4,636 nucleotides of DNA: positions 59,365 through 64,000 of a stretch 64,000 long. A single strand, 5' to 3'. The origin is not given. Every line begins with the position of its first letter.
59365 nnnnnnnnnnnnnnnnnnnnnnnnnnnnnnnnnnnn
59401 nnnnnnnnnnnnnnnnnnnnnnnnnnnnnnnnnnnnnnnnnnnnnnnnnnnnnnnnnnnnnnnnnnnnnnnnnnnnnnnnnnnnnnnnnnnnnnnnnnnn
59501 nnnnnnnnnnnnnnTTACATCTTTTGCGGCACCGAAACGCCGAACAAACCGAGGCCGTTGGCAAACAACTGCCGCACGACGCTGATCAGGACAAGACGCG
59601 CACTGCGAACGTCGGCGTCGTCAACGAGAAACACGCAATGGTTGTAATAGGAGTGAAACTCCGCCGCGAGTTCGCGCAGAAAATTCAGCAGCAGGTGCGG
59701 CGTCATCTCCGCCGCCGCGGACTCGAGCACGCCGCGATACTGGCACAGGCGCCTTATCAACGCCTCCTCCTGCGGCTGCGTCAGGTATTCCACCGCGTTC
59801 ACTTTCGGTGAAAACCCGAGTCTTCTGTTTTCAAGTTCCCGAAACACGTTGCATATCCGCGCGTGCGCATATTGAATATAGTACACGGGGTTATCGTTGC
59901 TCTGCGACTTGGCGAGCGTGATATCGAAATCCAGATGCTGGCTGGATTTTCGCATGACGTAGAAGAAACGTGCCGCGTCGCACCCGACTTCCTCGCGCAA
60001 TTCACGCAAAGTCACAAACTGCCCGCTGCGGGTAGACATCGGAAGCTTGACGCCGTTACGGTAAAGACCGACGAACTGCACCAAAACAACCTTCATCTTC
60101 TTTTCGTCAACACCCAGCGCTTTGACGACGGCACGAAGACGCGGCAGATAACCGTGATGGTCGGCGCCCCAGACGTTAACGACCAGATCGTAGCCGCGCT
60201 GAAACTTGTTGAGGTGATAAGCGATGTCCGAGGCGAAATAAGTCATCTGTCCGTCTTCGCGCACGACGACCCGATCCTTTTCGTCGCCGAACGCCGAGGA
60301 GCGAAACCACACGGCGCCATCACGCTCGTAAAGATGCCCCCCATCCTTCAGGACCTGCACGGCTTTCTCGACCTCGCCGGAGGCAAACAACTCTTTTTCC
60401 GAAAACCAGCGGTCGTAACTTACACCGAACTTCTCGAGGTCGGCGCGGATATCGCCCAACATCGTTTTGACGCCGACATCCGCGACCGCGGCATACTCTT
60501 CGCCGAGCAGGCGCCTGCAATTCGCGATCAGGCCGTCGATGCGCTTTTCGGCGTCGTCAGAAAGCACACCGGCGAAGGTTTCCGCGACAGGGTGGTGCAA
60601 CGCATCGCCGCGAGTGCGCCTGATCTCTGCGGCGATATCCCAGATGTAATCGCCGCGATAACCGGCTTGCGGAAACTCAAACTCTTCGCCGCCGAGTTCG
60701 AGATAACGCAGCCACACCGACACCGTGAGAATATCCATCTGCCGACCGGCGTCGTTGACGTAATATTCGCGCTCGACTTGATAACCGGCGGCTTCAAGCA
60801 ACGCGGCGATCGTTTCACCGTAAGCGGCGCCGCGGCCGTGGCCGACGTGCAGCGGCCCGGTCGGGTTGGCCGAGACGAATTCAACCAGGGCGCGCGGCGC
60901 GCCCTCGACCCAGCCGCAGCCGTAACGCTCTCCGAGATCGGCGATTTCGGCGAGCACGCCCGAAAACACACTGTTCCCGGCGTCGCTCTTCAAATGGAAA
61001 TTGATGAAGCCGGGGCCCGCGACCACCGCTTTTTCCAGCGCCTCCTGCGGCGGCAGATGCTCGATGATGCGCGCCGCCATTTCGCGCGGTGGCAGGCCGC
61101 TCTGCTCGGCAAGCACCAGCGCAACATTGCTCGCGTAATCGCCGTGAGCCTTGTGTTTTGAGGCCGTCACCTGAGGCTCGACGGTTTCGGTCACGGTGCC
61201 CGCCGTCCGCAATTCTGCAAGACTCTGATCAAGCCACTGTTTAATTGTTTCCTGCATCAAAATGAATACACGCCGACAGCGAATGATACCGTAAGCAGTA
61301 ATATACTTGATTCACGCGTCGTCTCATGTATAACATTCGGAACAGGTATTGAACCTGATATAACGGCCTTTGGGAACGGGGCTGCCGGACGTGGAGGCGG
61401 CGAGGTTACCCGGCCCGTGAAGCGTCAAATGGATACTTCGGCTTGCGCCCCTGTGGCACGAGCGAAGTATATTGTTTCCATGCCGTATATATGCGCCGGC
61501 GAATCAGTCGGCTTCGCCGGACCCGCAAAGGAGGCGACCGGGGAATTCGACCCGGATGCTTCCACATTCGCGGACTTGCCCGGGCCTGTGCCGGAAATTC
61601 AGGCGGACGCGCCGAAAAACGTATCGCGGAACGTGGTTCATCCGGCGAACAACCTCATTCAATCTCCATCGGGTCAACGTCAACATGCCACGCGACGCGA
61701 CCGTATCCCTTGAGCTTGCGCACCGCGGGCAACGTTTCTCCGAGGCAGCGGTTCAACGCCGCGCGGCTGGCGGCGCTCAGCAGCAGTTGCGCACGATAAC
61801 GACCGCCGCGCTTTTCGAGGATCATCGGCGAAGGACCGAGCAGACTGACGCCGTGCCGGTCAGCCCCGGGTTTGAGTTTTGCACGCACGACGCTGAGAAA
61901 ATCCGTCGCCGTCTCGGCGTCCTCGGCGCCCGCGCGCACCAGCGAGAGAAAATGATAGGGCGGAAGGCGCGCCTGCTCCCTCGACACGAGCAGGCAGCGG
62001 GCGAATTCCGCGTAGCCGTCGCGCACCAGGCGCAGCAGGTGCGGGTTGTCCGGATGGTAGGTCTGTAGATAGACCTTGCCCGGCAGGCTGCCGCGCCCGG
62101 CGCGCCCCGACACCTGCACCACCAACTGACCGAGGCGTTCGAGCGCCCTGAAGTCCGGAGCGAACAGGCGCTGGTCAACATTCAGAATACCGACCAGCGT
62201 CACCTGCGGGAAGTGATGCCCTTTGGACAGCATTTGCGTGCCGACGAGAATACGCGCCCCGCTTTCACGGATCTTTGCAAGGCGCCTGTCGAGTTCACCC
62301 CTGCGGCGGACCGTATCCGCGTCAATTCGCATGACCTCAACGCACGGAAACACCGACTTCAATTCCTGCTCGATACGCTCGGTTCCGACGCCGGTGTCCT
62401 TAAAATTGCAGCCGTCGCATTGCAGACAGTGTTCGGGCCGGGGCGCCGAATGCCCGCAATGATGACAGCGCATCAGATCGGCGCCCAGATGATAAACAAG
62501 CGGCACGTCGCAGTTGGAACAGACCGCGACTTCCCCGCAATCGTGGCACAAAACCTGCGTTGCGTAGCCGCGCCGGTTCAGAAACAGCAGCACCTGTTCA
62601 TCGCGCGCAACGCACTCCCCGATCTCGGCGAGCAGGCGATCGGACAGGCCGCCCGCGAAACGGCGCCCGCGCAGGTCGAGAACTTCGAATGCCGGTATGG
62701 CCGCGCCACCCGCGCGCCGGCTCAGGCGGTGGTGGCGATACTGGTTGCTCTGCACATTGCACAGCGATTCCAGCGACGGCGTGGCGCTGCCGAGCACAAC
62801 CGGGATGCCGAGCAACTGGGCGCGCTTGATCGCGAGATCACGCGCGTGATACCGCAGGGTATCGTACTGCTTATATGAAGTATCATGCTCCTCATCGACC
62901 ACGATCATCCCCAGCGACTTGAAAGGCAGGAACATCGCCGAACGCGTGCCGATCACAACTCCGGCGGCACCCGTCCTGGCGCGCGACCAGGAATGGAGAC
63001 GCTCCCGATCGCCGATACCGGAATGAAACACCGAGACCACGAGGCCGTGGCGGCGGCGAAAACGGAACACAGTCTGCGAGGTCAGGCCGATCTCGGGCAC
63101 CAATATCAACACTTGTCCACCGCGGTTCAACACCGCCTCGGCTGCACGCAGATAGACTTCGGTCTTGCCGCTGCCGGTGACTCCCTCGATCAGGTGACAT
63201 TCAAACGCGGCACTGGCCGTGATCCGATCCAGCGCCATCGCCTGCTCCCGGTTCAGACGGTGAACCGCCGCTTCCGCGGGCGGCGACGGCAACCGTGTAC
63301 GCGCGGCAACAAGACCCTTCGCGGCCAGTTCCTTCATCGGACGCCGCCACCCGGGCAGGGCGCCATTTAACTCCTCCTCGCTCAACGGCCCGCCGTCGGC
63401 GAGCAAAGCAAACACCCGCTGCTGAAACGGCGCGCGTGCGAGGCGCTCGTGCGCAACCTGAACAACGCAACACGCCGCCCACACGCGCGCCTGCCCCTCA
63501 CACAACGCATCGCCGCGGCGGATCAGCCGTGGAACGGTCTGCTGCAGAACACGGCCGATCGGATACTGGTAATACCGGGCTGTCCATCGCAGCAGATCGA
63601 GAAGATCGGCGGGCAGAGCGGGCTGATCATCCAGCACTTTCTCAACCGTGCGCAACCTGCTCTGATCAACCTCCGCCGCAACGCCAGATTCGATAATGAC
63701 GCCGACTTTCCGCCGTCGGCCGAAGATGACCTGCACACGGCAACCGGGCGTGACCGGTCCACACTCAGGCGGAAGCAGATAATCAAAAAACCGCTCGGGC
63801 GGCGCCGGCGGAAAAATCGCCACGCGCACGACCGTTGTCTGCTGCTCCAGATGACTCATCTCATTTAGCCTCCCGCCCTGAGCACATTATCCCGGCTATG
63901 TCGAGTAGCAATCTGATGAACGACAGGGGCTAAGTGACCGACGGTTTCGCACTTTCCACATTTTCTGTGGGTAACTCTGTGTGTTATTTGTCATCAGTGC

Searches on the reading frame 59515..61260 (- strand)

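Call 51: search_protein_families(library=pfam, proteins=[window:59515-61260:-], max_evalue=0.001)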
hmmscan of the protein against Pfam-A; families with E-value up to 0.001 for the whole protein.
window:59515-61260:- (581 aa): 4 families
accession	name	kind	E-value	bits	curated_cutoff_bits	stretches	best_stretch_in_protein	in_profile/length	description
PF05746.21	DALR_1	-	7.3e-30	103.9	22.3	1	462-581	1-117/117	DALR anticodon binding domain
PF00750.26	tRNA-synt_1d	-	2.2e-22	80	23.3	2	290-425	163-298/349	tRNA synthetases class I (R), catalytic domain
PF03485.21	Arg_tRNA_synt_N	-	4.1e-20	72.6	21.5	1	5-90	2-85/85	Arginyl tRNA synthetase N terminal domain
PF09334.17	tRNA-synt_1g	-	0.00016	21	20.1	0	408-457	328-376/391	tRNA synthetases class I (M)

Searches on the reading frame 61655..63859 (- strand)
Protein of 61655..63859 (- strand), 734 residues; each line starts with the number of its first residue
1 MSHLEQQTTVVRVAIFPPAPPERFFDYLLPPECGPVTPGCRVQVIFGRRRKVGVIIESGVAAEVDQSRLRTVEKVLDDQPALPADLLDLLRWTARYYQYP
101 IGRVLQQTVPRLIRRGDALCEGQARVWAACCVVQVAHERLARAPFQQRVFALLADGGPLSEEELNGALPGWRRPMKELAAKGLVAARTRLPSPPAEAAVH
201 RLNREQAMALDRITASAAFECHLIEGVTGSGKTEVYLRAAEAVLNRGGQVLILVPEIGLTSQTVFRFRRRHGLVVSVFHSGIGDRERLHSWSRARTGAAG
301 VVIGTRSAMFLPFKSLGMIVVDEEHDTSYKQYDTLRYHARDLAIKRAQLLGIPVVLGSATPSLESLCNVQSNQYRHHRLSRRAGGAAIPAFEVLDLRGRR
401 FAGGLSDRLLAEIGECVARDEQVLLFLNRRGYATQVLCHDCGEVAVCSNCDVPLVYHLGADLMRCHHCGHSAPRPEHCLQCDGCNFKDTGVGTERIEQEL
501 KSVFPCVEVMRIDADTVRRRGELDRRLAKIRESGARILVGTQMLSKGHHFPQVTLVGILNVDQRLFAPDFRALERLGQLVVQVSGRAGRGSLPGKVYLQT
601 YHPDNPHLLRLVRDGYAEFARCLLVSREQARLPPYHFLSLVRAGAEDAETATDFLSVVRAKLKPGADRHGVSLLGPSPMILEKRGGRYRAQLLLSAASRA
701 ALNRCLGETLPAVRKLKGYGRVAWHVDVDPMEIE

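Call 51: search_protein_families(library=pfam, proteins=[window:61655-63859:-], max_evalue=0.001)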
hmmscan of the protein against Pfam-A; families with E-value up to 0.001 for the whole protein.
window:61655-63859:- (734 aa): 7 families
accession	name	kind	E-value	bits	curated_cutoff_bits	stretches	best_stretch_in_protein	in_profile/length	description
PF17764.6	PriA_3primeBD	-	9.8e-24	83.5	22.7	1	18-110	5-96/96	3'DNA-binding domain (3'BD)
PF00270.35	DEAD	-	1.5e-18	67.6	26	1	206-365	4-163/167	DEAD/DEAH box helicase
PF18074.6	PriA_C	-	3.4e-18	66.7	26.9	1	634-730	1-95/95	Primosomal protein N C-terminal domain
PF04851.21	ResIII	-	5.6e-11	43.1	22.5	1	201-341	3-147/164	Type III restriction enzyme, res subunit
PF18319.7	Zn_ribbon_PriA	-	6.2e-10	39.3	26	1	447-473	1-27/27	PriA DNA helicase Cys-rich region (CRR) domain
PF00271.37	Helicase_C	-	3.5e-09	37.3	23.5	1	498-589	32-108/110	Helicase conserved C-terminal domain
PF13604.12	AAA_30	-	1.8e-05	25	27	1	202-341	2-114/191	AAA domain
